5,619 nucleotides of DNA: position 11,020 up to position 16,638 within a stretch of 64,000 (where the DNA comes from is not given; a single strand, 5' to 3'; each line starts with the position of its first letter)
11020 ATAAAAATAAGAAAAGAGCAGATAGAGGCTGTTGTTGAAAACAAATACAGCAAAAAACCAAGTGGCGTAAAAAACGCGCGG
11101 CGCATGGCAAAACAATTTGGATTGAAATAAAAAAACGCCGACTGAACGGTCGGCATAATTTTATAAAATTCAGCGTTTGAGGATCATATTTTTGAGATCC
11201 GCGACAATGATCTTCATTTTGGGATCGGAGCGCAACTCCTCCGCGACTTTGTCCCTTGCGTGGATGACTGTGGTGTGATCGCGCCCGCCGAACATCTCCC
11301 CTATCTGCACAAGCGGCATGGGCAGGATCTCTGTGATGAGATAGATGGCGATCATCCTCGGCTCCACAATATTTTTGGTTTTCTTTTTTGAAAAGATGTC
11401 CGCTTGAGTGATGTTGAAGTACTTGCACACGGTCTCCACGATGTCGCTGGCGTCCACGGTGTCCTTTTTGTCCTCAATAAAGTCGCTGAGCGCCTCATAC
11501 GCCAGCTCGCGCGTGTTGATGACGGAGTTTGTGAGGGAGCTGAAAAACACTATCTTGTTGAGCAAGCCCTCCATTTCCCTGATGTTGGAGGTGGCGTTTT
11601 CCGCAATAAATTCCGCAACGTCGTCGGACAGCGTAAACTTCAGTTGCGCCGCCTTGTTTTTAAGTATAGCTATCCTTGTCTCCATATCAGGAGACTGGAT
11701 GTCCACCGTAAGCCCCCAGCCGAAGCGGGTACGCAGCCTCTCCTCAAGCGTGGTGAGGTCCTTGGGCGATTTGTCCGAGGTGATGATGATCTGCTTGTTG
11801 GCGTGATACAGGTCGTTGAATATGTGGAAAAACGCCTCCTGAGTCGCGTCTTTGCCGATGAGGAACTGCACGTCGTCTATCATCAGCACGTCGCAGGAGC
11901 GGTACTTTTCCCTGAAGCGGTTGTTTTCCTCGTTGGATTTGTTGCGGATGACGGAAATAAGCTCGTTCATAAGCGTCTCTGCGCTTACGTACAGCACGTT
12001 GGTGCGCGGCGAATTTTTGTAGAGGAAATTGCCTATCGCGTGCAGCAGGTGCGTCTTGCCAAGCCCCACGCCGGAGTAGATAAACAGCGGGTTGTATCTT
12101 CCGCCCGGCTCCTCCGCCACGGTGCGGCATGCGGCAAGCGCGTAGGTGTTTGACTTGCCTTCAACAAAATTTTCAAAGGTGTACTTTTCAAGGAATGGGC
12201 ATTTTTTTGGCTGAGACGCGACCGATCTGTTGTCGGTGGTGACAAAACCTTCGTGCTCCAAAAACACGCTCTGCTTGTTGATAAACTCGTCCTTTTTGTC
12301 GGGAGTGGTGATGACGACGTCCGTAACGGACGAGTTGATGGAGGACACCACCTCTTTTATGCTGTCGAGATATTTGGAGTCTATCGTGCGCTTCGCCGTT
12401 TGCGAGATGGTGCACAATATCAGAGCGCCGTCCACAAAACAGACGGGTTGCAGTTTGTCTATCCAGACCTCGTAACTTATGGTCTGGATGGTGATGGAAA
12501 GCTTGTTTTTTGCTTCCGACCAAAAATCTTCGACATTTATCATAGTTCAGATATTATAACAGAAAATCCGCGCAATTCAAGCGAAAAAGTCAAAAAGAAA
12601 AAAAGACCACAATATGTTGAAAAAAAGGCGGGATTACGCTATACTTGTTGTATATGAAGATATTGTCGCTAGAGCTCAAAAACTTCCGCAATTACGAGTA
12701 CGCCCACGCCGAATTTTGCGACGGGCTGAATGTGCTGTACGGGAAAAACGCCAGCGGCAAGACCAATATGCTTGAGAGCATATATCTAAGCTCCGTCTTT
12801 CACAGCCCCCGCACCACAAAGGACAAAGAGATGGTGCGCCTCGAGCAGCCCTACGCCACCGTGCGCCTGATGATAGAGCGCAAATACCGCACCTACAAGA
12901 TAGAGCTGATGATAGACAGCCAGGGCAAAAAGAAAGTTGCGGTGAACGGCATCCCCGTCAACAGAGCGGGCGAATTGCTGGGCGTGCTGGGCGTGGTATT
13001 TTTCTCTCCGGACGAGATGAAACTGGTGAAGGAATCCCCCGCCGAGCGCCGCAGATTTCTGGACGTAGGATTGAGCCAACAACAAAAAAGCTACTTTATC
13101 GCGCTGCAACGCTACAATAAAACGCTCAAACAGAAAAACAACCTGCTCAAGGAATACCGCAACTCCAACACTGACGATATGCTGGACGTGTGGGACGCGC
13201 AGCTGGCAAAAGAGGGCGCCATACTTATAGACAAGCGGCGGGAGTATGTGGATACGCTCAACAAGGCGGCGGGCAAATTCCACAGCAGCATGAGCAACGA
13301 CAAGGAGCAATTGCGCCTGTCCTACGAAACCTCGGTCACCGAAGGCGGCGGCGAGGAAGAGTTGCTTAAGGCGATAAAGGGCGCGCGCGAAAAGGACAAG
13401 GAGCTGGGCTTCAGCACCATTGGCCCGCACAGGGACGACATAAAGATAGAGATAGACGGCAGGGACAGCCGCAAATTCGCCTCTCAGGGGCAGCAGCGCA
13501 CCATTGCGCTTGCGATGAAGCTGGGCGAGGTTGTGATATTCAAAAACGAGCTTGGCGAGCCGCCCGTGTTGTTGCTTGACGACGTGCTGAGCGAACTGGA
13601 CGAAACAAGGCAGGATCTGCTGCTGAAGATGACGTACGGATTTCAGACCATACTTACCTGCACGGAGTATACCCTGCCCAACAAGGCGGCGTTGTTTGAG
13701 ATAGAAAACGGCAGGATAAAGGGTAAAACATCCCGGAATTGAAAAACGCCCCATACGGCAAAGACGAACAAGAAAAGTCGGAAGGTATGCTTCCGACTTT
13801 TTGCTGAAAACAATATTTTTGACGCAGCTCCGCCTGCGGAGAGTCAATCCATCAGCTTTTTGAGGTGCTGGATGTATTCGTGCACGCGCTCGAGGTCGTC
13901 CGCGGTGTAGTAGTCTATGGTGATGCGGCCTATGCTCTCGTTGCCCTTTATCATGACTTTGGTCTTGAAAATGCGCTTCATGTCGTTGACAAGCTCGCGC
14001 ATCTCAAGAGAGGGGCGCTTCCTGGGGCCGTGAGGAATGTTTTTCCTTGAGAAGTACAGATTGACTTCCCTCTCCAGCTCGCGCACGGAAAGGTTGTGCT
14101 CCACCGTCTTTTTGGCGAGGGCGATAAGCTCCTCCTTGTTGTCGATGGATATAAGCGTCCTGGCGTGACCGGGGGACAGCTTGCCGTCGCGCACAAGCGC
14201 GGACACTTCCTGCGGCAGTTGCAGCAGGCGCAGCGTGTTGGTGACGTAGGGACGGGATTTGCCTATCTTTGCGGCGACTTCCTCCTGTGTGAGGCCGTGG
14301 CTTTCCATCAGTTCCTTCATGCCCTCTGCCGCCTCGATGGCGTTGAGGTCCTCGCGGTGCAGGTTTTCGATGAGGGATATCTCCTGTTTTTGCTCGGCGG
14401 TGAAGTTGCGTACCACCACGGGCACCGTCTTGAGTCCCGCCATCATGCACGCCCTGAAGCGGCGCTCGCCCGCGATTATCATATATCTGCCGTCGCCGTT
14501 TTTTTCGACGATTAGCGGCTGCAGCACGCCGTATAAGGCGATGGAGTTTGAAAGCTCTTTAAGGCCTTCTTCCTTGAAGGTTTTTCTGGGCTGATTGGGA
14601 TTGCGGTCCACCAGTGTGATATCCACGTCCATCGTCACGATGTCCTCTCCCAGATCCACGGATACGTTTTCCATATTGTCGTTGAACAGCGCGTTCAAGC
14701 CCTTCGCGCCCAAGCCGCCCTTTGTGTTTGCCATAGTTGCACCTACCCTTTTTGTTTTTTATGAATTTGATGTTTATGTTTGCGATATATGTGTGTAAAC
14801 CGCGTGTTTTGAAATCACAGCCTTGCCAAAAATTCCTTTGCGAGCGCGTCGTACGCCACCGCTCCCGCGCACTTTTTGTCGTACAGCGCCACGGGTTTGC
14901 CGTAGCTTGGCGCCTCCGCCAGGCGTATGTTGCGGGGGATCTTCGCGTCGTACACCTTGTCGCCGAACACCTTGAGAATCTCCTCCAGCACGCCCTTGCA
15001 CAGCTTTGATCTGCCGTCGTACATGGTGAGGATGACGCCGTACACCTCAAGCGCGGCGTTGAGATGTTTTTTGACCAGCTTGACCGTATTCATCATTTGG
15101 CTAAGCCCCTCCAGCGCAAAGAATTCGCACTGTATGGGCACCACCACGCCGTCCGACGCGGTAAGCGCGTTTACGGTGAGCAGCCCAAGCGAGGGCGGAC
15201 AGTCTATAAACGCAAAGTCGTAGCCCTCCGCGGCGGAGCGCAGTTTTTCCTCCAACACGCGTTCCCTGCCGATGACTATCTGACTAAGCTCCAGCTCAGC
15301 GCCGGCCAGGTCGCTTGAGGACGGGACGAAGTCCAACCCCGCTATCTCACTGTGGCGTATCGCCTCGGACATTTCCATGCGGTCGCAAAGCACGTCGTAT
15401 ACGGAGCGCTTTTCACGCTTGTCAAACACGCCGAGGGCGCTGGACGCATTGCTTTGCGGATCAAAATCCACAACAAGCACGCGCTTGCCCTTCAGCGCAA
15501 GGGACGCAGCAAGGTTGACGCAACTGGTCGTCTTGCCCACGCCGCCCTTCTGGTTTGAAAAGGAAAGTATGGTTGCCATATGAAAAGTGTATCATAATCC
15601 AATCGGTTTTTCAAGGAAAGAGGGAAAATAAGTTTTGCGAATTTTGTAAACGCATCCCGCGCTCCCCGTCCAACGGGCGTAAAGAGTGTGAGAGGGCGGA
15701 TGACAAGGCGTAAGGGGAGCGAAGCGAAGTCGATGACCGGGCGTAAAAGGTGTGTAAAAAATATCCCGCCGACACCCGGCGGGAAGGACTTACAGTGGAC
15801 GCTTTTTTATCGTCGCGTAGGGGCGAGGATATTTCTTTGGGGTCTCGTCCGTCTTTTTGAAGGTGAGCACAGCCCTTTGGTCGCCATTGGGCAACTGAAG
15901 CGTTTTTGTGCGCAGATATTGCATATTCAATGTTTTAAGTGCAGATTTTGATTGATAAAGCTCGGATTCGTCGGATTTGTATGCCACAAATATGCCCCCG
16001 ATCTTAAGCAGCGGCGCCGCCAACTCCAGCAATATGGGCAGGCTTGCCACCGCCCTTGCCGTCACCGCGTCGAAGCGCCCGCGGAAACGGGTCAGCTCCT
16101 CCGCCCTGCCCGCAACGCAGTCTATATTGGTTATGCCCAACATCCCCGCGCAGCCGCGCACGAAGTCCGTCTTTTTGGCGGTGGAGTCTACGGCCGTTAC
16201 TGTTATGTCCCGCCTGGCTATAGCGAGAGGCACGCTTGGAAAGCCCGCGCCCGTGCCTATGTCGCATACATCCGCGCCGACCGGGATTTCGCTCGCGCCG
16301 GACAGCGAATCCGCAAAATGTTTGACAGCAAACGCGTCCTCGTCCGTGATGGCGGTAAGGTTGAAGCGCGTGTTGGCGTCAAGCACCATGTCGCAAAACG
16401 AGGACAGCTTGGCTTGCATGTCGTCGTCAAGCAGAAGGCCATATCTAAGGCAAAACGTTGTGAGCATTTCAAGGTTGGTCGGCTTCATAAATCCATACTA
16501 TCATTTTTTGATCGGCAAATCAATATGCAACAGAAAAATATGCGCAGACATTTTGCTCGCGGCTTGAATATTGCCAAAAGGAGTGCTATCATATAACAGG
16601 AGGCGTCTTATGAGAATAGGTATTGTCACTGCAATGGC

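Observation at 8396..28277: Scrambled origin-region synteny: dnaN precedes an inverted dnaA, parB-parA-rsmG sit between recF and gyrB, and the rpmH operon is 46 kb away on the same strand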

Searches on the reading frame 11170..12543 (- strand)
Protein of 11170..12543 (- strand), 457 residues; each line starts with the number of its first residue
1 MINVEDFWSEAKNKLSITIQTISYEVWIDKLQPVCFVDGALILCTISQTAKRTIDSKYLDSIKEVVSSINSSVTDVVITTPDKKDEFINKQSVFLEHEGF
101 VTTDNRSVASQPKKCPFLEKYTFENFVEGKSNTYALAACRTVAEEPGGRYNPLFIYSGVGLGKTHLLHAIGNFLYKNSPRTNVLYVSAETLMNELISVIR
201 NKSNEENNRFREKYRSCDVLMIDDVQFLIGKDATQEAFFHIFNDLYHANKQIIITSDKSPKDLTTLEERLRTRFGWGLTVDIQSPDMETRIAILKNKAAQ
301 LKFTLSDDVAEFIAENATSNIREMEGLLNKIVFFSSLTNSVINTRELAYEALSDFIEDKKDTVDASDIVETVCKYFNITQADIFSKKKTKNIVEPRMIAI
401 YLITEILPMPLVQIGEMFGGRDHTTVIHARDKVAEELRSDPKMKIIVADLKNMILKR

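Call 5: search_protein_families(library=pfam, proteins=[window:11170-12543:-])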
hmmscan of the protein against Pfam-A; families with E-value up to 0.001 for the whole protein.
window:11170-12543:- (457 aa): 6 families
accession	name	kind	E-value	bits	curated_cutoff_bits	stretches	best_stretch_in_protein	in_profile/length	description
PF00308.24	Bac_DnaA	-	3.1e-67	226.2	23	1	119-281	3-162/162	Bacterial DnaA ATPAse domain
PF08299.17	Bac_DnaA_C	-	3.1e-27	94.8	31.5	1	366-433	2-69/69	Bacterial dnaA protein helix-turn-helix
PF01695.23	IstB_IS21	-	2.8e-08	34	24.1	1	154-259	96-195/238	IstB-like ATP binding protein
PF11638.13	DnaA_N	-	4.8e-06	26.6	24.6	1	6-67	2-64/65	DnaA N-terminal domain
PF00004.35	AAA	-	0.00018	22.4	21.2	1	156-264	4-115/131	ATPase family associated with various cellular activities (AAA)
PF22688.2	Hda_lid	-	0.00095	19.6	27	0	288-330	2-44/65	Hda, lid domain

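Call 11: find_encoding_contigs(protein=window:11170-12543:-, flank=10000, max_places=6)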
Protein window:11170-12543:- (457 aa): 2 contigs read that carry it; 2 places shown.
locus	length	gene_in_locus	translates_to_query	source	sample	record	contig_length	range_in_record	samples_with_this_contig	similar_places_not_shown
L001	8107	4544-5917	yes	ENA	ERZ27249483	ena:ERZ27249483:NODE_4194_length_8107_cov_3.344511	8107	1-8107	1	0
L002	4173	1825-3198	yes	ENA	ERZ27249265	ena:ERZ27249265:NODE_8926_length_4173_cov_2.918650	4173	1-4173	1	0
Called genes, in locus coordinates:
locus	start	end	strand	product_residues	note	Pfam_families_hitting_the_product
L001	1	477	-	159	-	?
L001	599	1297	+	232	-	PF02527:GidB, PF13847:Methyltransf_31, PF08241:Methyltransf_11 (faint), PF13649:Methyltransf_25 (weak)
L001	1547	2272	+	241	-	PF00142:Fer4_NifH (faint), PF01656:CbiA, PF06564:CBP_BcsQ (weak), PF09140:MipZ (weak), PF13614:AAA_31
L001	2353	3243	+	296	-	PF02195:ParB_N, PF17762:HTH_ParB, PF01381:HTH_3 (weak)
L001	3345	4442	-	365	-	PF02463:SMC_N, PF13175:AAA_15, PF13476:AAA_23, PF13304:AAA_21 (faint)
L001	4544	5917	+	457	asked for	PF11638:DnaA_N (weak), PF01695:IstB_IS21, PF00308:Bac_DnaA, PF08299:Bac_DnaA_C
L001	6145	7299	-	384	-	-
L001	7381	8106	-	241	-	?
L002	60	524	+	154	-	PF01381:HTH_3 (faint), PF17762:HTH_ParB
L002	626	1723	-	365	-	PF02463:SMC_N, PF13175:AAA_15, PF13476:AAA_23, PF13304:AAA_21 (faint)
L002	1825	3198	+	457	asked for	PF11638:DnaA_N (weak), PF01695:IstB_IS21, PF00308:Bac_DnaA, PF08299:Bac_DnaA_C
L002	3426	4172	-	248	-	?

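Call 12: find_related_loci(query=window:11170-12543:-, collection=genome_contigs, flank=10000)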
Query window:11170-12543:- (457 aa) in genome_contigs; peptide patterns used: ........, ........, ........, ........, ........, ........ (x = any residue, [..] = any of these).
572 stretches matched a pattern; 459 encode a relative of the query (tblastn E <= 1e-3); the best 80 are kept; 80 distinct loci.
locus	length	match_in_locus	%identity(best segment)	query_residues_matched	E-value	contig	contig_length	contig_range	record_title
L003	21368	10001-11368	77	1-457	0e+0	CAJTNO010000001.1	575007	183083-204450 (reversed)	MAG TPA_asm: uncultured Christensenella sp. isolate MGBC105042 genome assembly, contig: MGBC105042.1, whole genome shotg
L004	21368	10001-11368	77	1-457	0e+0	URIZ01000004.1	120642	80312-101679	uncultured Clostridiales bacterium isolate UMGS1043 genome assembly, contig: NODE_71_length_120642_cov_32.439765, whole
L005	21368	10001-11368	76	1-457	0e+0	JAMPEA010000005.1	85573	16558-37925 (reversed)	MAG: Bacillota bacterium isolate NALB_7823_24 Scaffold_#5__SCF_005___85573_bp, whole genome shotgun sequence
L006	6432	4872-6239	76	1-457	0e+0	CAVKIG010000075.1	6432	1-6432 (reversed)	bacterium isolate H07686-L1_cleanbin_000016 genome assembly, contig: Spades_H07686-L1_contig_4846, whole genome shotgun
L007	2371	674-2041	76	1-457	0e+0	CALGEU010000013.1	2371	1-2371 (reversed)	MAG TPA_asm: uncultured Clostridia bacterium isolate SRR1747033_bin.3_CONCOCT_v1.1_MAG genome assembly, contig: ERZ80825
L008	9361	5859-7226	76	1-457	0e+0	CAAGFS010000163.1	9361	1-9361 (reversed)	MAG TPA_asm: Clostridia bacterium, isolate HGM11452, WGS project CAAGFS010000000 data, contig: SRS476193_56_k119_330650,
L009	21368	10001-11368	75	1-457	0e+0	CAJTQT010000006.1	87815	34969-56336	MAG TPA_asm: uncultured Christensenella sp. isolate MGBC105284 genome assembly, contig: MGBC105284.6, whole genome shotg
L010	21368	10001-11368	75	1-457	0e+0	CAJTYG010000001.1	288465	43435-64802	MAG TPA_asm: uncultured Christensenella sp. isolate MGBC124771 genome assembly, contig: MGBC124771.1, whole genome shotg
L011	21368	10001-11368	76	1-457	0e+0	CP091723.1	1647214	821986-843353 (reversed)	MAG: Christensenella sp. isolate nC33_lr_bin.267.fa chromosome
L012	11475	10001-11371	75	1-457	0e+0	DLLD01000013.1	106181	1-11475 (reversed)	MAG TPA_asm: Christensenella sp. UBA7571 UBA7571_contig_87, whole genome shotgun sequence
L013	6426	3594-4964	75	1-457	0e+0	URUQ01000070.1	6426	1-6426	uncultured Clostridiales bacterium isolate UMGS1366 genome assembly, contig: NODE_2323_length_6426_cov_6.728143, whole g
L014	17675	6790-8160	74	1-457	0e+0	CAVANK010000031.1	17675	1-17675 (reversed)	Butyrivibrio crossotus isolate H07606-L1_cleanbin_000015 genome assembly, contig: Spades_H07606-L1_contig_2540, whole ge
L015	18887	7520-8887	75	1-457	0e+0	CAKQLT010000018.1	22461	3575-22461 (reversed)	MAG: uncultured Clostridia bacterium isolate REFINED_METABAT215_TOP10_CONTIGS_1500_ASSEMBLY_K77_MERGED__Hadza_MoBio_hadz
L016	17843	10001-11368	75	1-457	0e+0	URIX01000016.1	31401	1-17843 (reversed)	uncultured Clostridiales bacterium isolate UMGS1042 genome assembly, contig: NODE_45_length_31401_cov_5.40423, whole gen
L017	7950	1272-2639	74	1-457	0e+0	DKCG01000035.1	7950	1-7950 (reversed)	MAG TPA_asm: Christensenella sp. UBA6880 UBA6880_contig_716, whole genome shotgun sequence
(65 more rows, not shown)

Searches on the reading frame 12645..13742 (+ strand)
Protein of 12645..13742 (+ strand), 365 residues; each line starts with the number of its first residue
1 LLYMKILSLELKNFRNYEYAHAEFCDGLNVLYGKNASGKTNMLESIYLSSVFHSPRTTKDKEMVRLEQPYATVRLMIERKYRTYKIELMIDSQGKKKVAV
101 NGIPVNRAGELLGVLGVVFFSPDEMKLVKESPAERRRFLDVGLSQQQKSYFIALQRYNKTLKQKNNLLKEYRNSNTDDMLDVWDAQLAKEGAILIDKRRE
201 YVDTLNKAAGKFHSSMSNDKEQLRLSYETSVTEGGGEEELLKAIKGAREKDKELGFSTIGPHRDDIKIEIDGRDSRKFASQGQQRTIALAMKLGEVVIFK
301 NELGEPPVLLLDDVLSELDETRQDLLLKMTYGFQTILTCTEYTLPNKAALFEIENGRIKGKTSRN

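Call 5: search_protein_families(library=pfam, proteins=[window:12645-13742:+])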
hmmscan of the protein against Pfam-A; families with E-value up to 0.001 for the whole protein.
window:12645-13742:+ (365 aa): 4 families
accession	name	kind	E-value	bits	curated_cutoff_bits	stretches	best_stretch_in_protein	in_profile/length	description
PF02463.25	SMC_N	-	1.2e-15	58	40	1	6-330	2-183/220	RecF/RecN/SMC N terminal domain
PF13175.12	AAA_15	-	5e-12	46.6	32.1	1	4-169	1-123/374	AAA ATPase domain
PF13476.12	AAA_23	-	4.7e-10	40.9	27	1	8-174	1-162/201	AAA domain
PF13304.12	AAA_21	-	8.7e-06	26.4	27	1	28-48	1-21/304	AAA domain, putative AbiEii toxin, Type IV TA system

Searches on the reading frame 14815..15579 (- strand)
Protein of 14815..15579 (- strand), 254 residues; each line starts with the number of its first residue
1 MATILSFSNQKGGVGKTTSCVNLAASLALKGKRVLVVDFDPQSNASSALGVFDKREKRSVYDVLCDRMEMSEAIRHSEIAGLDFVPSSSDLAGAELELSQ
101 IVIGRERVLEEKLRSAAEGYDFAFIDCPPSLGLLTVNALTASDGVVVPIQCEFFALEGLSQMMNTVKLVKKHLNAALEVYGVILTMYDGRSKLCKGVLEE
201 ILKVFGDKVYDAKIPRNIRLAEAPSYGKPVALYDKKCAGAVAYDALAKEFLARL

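Call 5: search_protein_families(library=pfam, proteins=[window:14815-15579:-])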
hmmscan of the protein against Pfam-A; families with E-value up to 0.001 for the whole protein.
window:14815-15579:- (254 aa): 9 families
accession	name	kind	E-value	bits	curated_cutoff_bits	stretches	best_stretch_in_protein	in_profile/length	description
PF13614.12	AAA_31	-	1.4e-63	214.4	27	1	3-179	2-177/177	AAA domain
PF01656.29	CbiA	-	9.8e-31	106.8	25.4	1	7-230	3-125/125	CobQ/CobB/MinD/ParA nucleotide binding domain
PF09140.17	MipZ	-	8.5e-12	45.4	20.7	1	5-171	3-151/262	ATPase MipZ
PF06564.18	CBP_BcsQ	-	1.8e-10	41.2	21.3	1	4-248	3-231/234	Cellulose biosynthesis protein BcsQ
PF00142.24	Fer4_NifH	-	4.2e-09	36.7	25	1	11-83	8-82/271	4Fe-4S iron sulfur cluster binding proteins, NifH/frxC family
PF10609.15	ParA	-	1.7e-08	34.7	27.1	1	7-40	8-41/246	NUBPL iron-transfer P-loop NTPase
PF02374.21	ArsA_ATPase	-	1e-07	31.9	24.3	1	10-61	8-59/305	Anion-transporting ATPase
PF07015.17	VirC1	-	7.6e-06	25.9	24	1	4-85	3-87/231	VirC1 protein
PF00448.28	SRP54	-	4.7e-05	23.6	22.7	0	13-41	11-39/196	SRP54-type protein, GTPase domain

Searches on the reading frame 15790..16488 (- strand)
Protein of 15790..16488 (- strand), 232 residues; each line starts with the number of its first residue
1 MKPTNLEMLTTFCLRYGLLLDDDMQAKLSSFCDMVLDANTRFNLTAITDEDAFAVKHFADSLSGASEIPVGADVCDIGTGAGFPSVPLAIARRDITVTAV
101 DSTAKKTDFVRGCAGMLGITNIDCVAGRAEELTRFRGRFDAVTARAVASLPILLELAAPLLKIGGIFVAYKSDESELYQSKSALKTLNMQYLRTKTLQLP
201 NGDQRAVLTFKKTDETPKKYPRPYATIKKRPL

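Call 5: search_protein_families(library=pfam, proteins=[window:15790-16488:-])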
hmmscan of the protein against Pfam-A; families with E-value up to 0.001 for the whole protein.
window:15790-16488:- (232 aa): 4 families
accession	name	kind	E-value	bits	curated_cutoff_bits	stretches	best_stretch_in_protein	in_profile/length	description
PF02527.21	GidB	-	4.1e-42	144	27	1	25-198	2-177/184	rRNA small subunit methyltransferase G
PF13847.12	Methyltransf_31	-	1.5e-08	34.9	27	1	71-186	4-127/145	Methyltransferase domain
PF13649.12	Methyltransf_25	-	8.8e-07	30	27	1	74-147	1-74/97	Methyltransferase domain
PF08241.18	Methyltransf_11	-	1.8e-05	25.7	21.2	1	76-167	2-93/95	Methyltransferase domain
